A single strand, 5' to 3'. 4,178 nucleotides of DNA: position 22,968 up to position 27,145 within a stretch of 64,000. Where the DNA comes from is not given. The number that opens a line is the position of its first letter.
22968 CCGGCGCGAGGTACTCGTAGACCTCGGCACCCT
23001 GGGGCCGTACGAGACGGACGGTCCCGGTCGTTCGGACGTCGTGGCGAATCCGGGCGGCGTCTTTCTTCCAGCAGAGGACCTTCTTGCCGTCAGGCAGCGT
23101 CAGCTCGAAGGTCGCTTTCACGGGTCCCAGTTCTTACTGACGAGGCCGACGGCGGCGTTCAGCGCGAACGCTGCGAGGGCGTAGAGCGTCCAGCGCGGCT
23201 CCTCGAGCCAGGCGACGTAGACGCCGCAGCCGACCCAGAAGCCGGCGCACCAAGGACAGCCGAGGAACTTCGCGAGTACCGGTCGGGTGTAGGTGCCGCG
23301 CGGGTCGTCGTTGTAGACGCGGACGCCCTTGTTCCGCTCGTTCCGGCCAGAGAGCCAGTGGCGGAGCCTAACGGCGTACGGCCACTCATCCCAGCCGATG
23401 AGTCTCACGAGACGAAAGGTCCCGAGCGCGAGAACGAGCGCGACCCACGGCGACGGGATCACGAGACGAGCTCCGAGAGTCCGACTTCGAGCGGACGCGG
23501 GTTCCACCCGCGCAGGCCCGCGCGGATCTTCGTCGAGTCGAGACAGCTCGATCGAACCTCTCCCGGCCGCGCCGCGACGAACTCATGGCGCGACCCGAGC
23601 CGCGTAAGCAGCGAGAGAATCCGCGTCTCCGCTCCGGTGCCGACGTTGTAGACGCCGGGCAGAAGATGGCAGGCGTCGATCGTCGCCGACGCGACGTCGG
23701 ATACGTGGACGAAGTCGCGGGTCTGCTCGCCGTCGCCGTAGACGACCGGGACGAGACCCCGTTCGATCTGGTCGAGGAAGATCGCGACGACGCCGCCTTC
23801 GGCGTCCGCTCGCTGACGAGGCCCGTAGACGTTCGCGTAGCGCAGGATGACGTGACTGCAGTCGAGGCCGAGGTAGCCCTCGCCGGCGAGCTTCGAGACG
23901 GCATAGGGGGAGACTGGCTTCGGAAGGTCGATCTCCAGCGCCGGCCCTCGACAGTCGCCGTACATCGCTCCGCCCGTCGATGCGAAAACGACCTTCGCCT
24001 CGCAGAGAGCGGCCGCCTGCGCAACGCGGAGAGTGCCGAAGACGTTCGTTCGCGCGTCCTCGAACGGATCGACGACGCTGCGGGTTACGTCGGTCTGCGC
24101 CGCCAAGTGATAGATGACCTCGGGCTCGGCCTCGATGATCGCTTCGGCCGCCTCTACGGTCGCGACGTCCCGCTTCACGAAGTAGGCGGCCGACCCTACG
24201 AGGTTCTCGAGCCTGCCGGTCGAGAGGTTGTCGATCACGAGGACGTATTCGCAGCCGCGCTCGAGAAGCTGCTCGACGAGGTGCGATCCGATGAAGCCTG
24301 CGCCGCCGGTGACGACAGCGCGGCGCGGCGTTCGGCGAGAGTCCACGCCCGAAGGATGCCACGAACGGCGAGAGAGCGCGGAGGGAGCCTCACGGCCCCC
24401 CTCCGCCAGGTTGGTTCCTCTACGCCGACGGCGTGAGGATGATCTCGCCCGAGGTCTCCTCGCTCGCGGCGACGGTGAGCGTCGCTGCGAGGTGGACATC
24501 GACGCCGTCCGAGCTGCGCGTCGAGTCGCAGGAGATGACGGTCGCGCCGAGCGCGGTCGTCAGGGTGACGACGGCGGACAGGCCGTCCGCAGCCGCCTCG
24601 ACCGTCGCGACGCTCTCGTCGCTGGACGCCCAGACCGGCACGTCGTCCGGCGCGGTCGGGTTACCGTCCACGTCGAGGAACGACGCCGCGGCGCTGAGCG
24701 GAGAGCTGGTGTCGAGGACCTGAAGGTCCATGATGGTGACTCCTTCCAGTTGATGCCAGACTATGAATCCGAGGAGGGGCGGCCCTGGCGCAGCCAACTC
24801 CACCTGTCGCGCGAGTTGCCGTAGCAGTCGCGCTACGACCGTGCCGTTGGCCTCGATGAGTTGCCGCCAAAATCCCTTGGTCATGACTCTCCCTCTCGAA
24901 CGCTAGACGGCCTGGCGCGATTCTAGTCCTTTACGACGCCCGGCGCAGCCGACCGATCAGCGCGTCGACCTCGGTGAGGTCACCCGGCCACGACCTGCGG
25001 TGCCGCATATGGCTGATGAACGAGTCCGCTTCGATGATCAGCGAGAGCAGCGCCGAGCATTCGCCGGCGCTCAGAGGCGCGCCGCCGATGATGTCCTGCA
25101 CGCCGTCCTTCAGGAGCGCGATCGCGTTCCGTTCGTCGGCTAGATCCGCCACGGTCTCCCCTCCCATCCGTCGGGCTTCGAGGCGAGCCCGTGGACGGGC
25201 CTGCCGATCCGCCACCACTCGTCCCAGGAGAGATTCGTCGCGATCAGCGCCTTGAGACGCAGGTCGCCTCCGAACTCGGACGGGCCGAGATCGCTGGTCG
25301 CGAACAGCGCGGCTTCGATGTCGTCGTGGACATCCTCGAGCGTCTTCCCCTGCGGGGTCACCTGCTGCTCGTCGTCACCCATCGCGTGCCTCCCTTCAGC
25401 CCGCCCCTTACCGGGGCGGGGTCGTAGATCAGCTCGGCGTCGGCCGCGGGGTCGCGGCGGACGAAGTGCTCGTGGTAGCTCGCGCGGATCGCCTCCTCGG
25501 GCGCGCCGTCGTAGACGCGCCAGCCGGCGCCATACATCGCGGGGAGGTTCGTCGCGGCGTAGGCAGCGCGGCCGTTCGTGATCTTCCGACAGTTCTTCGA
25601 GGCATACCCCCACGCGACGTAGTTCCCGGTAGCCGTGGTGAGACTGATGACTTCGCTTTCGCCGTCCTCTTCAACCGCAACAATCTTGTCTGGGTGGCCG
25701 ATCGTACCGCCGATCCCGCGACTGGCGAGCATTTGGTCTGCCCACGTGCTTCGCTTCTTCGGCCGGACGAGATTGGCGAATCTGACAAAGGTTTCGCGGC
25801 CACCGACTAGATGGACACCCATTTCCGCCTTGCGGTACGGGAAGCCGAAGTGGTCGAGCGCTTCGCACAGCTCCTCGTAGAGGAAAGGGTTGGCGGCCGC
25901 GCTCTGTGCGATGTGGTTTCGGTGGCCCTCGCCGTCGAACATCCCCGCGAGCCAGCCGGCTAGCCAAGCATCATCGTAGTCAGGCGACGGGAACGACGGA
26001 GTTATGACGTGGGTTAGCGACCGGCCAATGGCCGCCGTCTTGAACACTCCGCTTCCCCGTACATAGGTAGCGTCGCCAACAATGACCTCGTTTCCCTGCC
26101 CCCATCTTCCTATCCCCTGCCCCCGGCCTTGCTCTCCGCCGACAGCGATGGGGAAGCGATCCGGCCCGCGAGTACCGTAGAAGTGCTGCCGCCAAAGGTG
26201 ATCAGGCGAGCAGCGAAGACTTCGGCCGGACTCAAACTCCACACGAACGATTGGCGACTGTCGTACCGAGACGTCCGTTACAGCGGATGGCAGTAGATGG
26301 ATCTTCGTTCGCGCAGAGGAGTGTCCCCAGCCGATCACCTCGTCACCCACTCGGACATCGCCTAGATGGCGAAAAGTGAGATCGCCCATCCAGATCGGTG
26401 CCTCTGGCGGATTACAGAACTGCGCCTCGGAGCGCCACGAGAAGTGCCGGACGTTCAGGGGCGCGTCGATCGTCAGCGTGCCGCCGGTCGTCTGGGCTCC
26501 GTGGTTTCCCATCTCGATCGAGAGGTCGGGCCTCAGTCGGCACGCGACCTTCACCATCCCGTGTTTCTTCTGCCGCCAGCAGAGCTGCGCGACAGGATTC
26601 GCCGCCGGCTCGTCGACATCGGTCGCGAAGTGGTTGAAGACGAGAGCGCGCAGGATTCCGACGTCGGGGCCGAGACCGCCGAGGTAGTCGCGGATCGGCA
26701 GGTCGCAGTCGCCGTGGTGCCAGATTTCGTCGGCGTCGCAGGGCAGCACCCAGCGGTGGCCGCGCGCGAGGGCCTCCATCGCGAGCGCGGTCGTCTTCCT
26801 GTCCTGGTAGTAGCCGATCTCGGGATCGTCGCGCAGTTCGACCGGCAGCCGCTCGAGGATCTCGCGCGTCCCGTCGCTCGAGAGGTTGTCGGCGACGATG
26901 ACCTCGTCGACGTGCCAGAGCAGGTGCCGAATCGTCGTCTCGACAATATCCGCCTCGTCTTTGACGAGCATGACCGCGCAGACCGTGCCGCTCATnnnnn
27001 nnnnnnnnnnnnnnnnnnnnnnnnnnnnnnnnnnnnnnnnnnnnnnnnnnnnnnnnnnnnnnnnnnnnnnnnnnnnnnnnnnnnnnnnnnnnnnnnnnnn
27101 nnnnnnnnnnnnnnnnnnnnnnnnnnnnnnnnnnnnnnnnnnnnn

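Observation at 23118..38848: Large glycosylation and small-membrane-protein island inside a phage genome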

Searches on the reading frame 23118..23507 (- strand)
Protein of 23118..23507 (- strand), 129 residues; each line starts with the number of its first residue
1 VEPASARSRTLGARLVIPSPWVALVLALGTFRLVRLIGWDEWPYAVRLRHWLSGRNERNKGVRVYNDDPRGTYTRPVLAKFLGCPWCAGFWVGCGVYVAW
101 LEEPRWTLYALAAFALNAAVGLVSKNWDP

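Call 6: search_protein_families(library=pfam, proteins=[window:23118-23507:-], max_evalue=0.01)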
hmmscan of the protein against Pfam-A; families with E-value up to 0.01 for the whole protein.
window:23118-23507:- (129 aa): 1 family
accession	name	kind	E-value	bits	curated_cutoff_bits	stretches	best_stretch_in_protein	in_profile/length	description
PF07098.16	DUF1360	-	6.7e-12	45.7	21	1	25-120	1-95/102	Protein of unknown function (DUF1360)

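Call 39: search_protein_families(library=phrogs, proteins=[window:23118-23507:-], max_evalue=0.01)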
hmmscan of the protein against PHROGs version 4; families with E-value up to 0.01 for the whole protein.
window:23118-23507:- (129 aa): 1 family
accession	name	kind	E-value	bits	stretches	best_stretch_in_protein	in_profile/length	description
phrog_781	-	unknown function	8.4e-17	61.9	1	17-127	35-135/152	-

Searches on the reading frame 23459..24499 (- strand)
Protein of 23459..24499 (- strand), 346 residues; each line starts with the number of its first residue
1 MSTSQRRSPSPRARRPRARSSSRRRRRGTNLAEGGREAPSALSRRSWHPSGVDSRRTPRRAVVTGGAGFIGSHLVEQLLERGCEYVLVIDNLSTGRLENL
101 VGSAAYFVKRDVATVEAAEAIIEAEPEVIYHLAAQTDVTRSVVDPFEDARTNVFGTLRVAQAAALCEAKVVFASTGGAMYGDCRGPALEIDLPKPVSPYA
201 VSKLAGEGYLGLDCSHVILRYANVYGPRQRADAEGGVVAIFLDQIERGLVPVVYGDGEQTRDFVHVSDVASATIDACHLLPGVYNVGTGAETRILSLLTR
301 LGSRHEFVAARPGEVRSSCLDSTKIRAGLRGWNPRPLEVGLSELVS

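Call 6: search_protein_families(library=pfam, proteins=[window:23459-24499:-], max_evalue=0.01)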
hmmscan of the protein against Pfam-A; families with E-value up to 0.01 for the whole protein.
window:23459-24499:- (346 aa): 8 families
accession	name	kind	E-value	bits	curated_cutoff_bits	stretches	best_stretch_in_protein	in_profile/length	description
PF01370.27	Epimerase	-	1.4e-49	169.2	20.9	1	62-287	2-240/240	NAD dependent epimerase/dehydratase family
PF16363.11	GDP_Man_Dehyd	-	3e-42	145.7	27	1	63-334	2-321/332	GDP-mannose 4,6 dehydratase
PF04321.23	RmlD_sub_bind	-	7.4e-20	71.6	27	1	61-229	3-156/287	RmlD substrate binding domain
PF02719.21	Polysacc_synt_2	-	1.3e-15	57.8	20.2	1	62-299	2-241/293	Polysaccharide biosynthesis protein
PF01073.25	3Beta_HSD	-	4.1e-13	49.4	22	1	62-278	1-230/280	3-beta hydroxysteroid dehydrogenase/isomerase family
PF07993.18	NAD_binding_4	-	2.5e-11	43.6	20.1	2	125-272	88-257/258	Male sterility protein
PF13460.12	NAD_binding_10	-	6.1e-05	23.4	27.2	1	65-150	1-89/184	NAD(P)H-binding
PF00106.31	adh_short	-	0.0011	18.9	26.6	1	61-124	3-70/195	short chain dehydrogenase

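Call 25: search_protein_families(library=ncbifam, proteins=[window:23459-24328:-], max_evalue=0.01)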
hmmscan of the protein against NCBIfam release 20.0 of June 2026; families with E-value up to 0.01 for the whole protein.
window:23459-24328:- (289 aa): 45 families (the best 25 are shown)
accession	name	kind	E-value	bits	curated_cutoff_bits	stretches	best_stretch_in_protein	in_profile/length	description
TIGR01181.1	dTDP_gluc_dehyt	equivalog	4.2e-37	127.9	365.1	1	4-278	2-297/321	dTDP-glucose 4,6-dehydratase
TIGR01179.1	galE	equivalog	1.2e-34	119.6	262.3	2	5-172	3-181/332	UDP-glucose 4-epimerase GalE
TIGR02197.1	heptose_epim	equivalog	3.9e-29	101.8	274.6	1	5-234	2-246/316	ADP-glyceromanno-heptose 6-epimerase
TIGR04180.1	EDH_00030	hypoth_equivalog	4.1e-27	95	475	1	5-240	2-248/297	NAD-dependent 4,6-dehydratase LegB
TIGR01214.1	rmlD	equivalog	6.7e-21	74.6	224.05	1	4-173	2-156/285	dTDP-4-dehydrorhamnose reductase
NF011728.1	PRK15181.1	equivalog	2.8e-19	69.3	760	1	1-237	15-271/348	Vi polysaccharide biosynthesis UDP-N-acetylglucosaminuronic acid C-4 epimerase TviC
NF007956.0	PRK10675.1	subfamily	2.9e-19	69.4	394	1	4-153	3-160/338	UDP-glucose 4-epimerase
NF007490.0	PRK10084.1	subfamily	3.7e-19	68.9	649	2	4-106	3-111/361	dTDP-glucose 4,6-dehydratase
NF008360.0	PRK11150.1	equivalog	6.1e-19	68.4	452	1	5-233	3-239/310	ADP-glyceromanno-heptose 6-epimerase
NF007582.0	PRK10217.1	equivalog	7.7e-18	64.7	698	1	2-239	2-261/355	dTDP-glucose 4,6-dehydratase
TIGR02622.1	CDP_4_6_dhtase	equivalog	9.1e-13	48.1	278.45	1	2-118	5-128/352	CDP-glucose 4,6-dehydratase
NF058621.1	DiazavRedAvaA7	equivalog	1.6e-11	44.4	400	1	3-229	2-229/304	3-diazoavenalumate denitrifying reductase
TIGR03466.1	HpnA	hypoth_equivalog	2.1e-11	43.3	367.65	1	3-151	2-150/327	hopanoid-associated sugar epimerase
NF043036.1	ErythonDh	equivalog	5.2e-09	35.7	325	1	4-149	3-156/321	D-erythronate dehydrogenase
TIGR01472.1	gmd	equivalog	1.5e-08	34.3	415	1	3-148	2-161/342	GDP-mannose 4,6-dehydratase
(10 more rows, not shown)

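Call 40: search_protein_families(library=phrogs, proteins=[window:23459-24328:-], max_evalue=0.01)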
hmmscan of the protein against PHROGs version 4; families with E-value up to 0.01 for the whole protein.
window:23459-24328:- (289 aa): 2 families
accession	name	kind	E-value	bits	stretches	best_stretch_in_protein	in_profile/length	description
phrog_540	-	DNA, RNA and nucleotide metabolism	3.6e-64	218.4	1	3-284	294-587/715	nucleotide-sugar epimerase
phrog_3142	-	moron, auxiliary metabolic gene and host takeover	0.009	15.4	0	3-67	289-354/596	FabG-like 3-oxoacyl-(acyl-carrier-protein) reductase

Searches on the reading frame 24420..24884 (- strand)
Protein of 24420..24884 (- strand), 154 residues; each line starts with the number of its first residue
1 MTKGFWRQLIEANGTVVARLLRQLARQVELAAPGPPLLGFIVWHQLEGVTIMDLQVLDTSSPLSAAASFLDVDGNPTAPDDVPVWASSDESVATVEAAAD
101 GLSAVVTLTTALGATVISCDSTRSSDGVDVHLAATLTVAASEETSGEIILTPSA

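Call 6: search_protein_families(library=pfam, proteins=[window:24420-24884:-], max_evalue=0.01)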
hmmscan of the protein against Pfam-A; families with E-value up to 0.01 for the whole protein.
window:24420-24884:- (154 aa): 0 families

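Call 18: search_protein_families(library=pfam, proteins=[window:24420-24884:-], max_evalue=1)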
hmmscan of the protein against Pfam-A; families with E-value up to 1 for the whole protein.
window:24420-24884:- (154 aa): 1 family
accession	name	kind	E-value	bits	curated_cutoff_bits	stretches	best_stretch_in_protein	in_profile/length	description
PF02368.24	Big_2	-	0.097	13.1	22.8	1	82-104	35-55/79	Bacterial Ig-like domain (group 2)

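Call 39: search_protein_families(library=phrogs, proteins=[window:24420-24884:-], max_evalue=0.01)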
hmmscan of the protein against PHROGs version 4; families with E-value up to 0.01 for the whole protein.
window:24420-24884:- (154 aa): 0 families

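Call 56: search_solved_structures(query=window:24420-24884:-, max_evalue=10, show_alignments=1)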
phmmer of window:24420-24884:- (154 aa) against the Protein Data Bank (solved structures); distinct sequences matched with E-value up to 10: 0.

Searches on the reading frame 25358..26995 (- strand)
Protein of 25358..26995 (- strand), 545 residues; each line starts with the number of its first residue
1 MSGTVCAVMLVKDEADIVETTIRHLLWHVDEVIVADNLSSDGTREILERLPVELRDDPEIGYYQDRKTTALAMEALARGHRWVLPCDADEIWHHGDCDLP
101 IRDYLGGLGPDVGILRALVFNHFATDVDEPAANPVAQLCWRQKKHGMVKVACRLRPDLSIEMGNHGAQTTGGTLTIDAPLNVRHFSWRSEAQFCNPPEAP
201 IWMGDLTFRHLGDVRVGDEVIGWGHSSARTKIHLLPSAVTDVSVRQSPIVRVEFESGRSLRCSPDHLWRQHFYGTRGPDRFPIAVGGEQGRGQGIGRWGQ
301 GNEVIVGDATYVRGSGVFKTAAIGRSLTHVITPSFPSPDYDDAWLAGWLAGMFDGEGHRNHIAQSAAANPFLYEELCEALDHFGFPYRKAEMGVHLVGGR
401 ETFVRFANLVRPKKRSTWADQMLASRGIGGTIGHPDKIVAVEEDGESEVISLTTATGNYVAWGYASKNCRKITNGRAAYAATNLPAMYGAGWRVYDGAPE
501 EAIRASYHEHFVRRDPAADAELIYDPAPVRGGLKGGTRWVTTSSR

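Call 6: search_protein_families(library=pfam, proteins=[window:25358-26995:-], max_evalue=0.01)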
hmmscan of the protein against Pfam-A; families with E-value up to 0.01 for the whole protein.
window:25358-26995:- (545 aa): 2 families
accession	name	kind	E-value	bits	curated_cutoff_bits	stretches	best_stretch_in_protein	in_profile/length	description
PF13704.12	Glyco_tranf_2_4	-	1e-09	39.2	27.5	1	12-98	1-90/98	Glycosyl transferase family 2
PF00535.33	Glycos_transf_2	-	7.8e-06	26.4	23.3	1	7-95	2-94/168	Glycosyl transferase family 2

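Call 12: search_dna_similar(query=window:25358-26995:-, collection=phages, mode=protein, max_rows=25)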
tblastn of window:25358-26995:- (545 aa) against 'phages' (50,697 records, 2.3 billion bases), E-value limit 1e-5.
Records with a match: 79; places in all: 83; records where one place covers at least 80% of the query: 0.
Best place of each record, by identity: <60% 79.
By first word of the organism name: Mycobacterium 76; Virus 1; Caudoviricetes 1; Caudovirales 1.
By host as written in the record: Mycobacterium smegmatis mc2 155 62; Mycobacterium smegmatis mc#155 9; Mycobacterium smegmatis mc2155 4; - 3; Mycobacterium smegmatis ATCC 607 1.
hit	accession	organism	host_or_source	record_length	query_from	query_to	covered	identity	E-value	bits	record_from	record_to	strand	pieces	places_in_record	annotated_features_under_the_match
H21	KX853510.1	Virus Rctr197k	enrichment culture DAMO/AAA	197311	170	484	45%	38.4%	4e-18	170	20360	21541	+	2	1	radical SAM protein-like protein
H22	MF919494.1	Mycobacterium phage BeanWater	Mycobacterium smegmatis mc2 155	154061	179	470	54%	31.9%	9e-35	145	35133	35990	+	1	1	hypothetical protein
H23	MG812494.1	Mycobacterium phage Pier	Mycobacterium smegmatis mc2 155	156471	179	470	54%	31.9%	1e-34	145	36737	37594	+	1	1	portal protein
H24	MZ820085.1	Mycobacterium phage ScoobyDoobyDoo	Mycobacterium smegmatis mc2 155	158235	192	470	51%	33.2%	1e-36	151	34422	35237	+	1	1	84: portal protein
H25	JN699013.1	Mycobacterium phage Pio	Mycobacterium smegmatis mc2 155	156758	179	470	54%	31.5%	4e-34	144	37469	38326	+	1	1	94: portal protein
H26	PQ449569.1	Mycobacterium phage JayJay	Mycobacterium smegmatis mc2155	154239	179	470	54%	31.5%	7e-34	143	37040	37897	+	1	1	96: intein-containing portal protein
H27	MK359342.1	Mycobacterium phage ShiaLabeouf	Mycobacterium smegmatis mc2 155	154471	179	470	54%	31.2%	5e-34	143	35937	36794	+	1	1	90: portal protein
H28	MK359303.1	Mycobacterium phage Shnickers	Mycobacterium smegmatis mc2 155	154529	179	470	54%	31.2%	5e-34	143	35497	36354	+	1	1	90: portal protein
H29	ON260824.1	Mycobacterium phage Jemmno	Mycobacterium smegmatis mc#155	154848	179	470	54%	31.2%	5e-34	143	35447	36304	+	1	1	90: portal protein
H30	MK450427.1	Mycobacterium phage Adlitam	Mycobacterium smegmatis mc2 155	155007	179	470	54%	31.2%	5e-34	143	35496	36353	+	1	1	90: portal protein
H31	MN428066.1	Mycobacterium phage JPickles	Mycobacterium smegmatis mc2 155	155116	179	470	54%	31.2%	5e-34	143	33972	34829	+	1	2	88: portal protein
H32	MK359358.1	Mycobacterium phage Essence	Mycobacterium smegmatis mc2 155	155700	179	470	54%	31.2%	5e-34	143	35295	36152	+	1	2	87: portal protein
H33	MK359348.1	Mycobacterium phage Rahel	Mycobacterium smegmatis mc2 155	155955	179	470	54%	31.2%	5e-34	143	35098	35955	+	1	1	89: portal protein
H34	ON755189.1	Mycobacterium phage Jedediah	Mycobacterium smegmatis mc2 155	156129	179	470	54%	31.2%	5e-34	143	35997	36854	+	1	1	93: portal protein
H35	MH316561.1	Mycobacterium phage Derek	Mycobacterium smegmatis mc2 155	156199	179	470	54%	31.2%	5e-34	143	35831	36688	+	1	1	90: portal protein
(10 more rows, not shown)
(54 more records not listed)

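Call 19: find_encoding_contigs(protein=window:25358-26995:-, flank=10000, max_places=6)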
Protein window:25358-26995:- (545 aa): 1 contig read that carries it; 1 place shown.
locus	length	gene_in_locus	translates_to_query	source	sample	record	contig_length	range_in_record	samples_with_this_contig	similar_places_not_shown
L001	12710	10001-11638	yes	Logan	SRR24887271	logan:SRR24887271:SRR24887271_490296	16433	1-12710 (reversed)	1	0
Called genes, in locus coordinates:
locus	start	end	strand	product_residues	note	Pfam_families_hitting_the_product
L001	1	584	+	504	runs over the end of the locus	-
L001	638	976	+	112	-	-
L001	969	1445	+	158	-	-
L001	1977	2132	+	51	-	-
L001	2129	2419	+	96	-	-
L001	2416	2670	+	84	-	-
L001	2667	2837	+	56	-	-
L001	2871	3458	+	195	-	-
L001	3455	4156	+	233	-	PF00535:Glycos_transf_2 (weak), PF13632:Glyco_trans_2_3 (faint)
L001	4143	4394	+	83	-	-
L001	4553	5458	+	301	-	PF01145:Band_7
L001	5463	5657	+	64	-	-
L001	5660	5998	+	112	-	-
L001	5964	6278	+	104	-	-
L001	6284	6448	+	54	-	-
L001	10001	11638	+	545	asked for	PF00535:Glycos_transf_2 (weak)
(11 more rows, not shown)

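Call 53: find_homologous_proteins(query=window:25358-26995:-, max_evalue=0.00001)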
Query window:25358-26995:- (545 aa): 143 proteins with E <= 0.00001 among 8000 candidates; the best 120 are listed.
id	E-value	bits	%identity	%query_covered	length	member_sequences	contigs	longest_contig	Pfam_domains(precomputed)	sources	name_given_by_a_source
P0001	0.0e+0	1289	100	100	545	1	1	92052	PF00535.33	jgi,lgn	jgi:hypothetical protein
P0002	8.6e-142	492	47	97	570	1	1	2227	PF00535.33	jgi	jgi:hypothetical protein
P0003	4.9e-138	479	46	97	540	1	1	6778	PF00535.33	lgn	-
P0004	1.9e-125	438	44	94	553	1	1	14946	PF00535.33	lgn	-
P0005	6.6e-107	377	40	97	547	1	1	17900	-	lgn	-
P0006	4.1e-106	374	70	35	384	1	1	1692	-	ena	-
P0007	9.0e-63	231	52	35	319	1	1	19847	-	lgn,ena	-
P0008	1.1e-57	214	40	34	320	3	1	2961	PF00535.33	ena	-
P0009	1.7e-57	213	39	58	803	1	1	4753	PF00176.30,PF00271.38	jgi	jgi:hypothetical protein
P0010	3.4e-57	212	45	34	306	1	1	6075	-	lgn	-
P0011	3.1e-55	206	42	52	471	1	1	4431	-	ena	-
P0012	3.3e-55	206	44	35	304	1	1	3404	PF00535.33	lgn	-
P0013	2.9e-53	199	42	54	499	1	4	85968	-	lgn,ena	-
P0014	3.0e-53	199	39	54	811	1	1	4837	PF00176.30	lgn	-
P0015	3.2e-53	199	37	52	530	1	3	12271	-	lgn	-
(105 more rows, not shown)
